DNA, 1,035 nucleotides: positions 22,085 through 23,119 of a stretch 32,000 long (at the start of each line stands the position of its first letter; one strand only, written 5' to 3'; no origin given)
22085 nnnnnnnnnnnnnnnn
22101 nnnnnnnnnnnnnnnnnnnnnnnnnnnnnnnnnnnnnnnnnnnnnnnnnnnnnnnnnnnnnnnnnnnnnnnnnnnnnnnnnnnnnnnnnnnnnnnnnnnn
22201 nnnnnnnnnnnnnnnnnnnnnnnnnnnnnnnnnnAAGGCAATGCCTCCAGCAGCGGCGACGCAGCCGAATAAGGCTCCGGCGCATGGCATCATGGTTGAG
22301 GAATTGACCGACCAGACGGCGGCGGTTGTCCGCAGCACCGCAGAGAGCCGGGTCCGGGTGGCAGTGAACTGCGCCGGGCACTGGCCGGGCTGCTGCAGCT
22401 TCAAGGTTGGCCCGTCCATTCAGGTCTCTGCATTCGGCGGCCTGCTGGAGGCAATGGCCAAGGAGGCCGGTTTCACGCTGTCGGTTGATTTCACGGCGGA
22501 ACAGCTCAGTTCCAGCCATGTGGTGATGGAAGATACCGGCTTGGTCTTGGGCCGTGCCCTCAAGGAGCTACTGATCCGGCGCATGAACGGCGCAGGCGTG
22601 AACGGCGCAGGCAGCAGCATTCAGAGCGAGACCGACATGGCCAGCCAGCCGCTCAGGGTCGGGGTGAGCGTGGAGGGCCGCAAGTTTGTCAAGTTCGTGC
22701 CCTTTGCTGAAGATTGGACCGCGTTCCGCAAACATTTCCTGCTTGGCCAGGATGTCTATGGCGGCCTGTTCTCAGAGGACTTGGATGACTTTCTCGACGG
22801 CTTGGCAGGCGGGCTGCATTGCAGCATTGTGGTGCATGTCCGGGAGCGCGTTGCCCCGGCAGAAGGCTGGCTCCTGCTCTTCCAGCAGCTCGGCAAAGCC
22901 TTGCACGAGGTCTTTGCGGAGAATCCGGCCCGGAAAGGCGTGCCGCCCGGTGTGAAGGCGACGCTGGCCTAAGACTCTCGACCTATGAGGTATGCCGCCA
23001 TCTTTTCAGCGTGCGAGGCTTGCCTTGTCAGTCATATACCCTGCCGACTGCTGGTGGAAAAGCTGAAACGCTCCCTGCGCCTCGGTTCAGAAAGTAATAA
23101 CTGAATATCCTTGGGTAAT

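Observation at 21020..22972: HAD phosphatase fused to two tandem IGP-dehydratase-like domains with complementary loss of metal ligands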

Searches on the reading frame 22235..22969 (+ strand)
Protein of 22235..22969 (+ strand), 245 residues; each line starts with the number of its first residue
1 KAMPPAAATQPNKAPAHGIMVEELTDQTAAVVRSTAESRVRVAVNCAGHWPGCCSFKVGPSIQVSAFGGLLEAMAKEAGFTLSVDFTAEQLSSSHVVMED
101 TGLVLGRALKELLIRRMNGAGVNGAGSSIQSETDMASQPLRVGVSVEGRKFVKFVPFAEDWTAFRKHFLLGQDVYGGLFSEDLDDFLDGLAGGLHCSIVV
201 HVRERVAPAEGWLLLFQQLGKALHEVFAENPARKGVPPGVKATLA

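Call 3: search_protein_families(library=pfam, proteins=[window:22235-22969:+], max_evalue=1)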
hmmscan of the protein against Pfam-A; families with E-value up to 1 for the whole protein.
window:22235-22969:+ (245 aa): 1 family
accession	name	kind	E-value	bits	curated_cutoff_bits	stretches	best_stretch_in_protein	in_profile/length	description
PF00475.24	IGPD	-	7.9e-09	36.2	27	1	66-223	5-144/144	Imidazoleglycerol-phosphate dehydratase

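Call 4: search_protein_families(library=ncbifam, proteins=[window:22235-22969:+], max_evalue=1)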
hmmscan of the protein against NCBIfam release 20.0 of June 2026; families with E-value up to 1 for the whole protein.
window:22235-22969:+ (245 aa): 13 families
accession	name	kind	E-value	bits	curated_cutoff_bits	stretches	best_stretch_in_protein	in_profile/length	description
NF002110.2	PRK00951.1-6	equivalog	3.7e-09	36.6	266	1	28-237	2-193/199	imidazoleglycerol-phosphate dehydratase HisB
NF002109.0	PRK00951.1-5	equivalog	2.4e-08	34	278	1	27-154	3-118/196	imidazoleglycerol-phosphate dehydratase HisB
NF002111.0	PRK00951.2-1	equivalog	4e-08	33.1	231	1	27-154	4-119/194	imidazoleglycerol-phosphate dehydratase HisB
NF003937.0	PRK05446.1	equivalog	6.4e-08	32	443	1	25-224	165-338/355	bifunctional histidinol-phosphatase/imidazoleglycerol-phosphate dehydratase HisB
NF002107.0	PRK00951.1-2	equivalog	1.9e-07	30.9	267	1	32-155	7-118/194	imidazoleglycerol-phosphate dehydratase HisB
NF002112.0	PRK00951.2-2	equivalog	3.6e-07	30.1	315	1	28-237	3-188/194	imidazoleglycerol-phosphate dehydratase HisB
NF002116.0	PRK00951.2-6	equivalog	4.5e-07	30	269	1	25-117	2-88/197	imidazoleglycerol-phosphate dehydratase HisB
NF002114.0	PRK00951.2-4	equivalog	1.7e-06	27.8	189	1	30-137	3-109/190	imidazoleglycerol-phosphate dehydratase HisB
NF002113.0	PRK00951.2-3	equivalog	1.1e-05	25.4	288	1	30-117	5-86/190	imidazoleglycerol-phosphate dehydratase HisB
NF002115.0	PRK00951.2-5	equivalog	3.5e-05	23.7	289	1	28-128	4-95/195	imidazoleglycerol-phosphate dehydratase HisB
NF002106.0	PRK00951.1-1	equivalog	7.7e-05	22.4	283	1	27-115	4-86/197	imidazoleglycerol-phosphate dehydratase HisB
NF002108.0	PRK00951.1-3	equivalog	0.0002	21.1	328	1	26-116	9-93/205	imidazoleglycerol-phosphate dehydratase HisB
NF010121.0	PRK13598.1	equivalog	0.0033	17.2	295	1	29-116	5-86/193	imidazoleglycerol-phosphate dehydratase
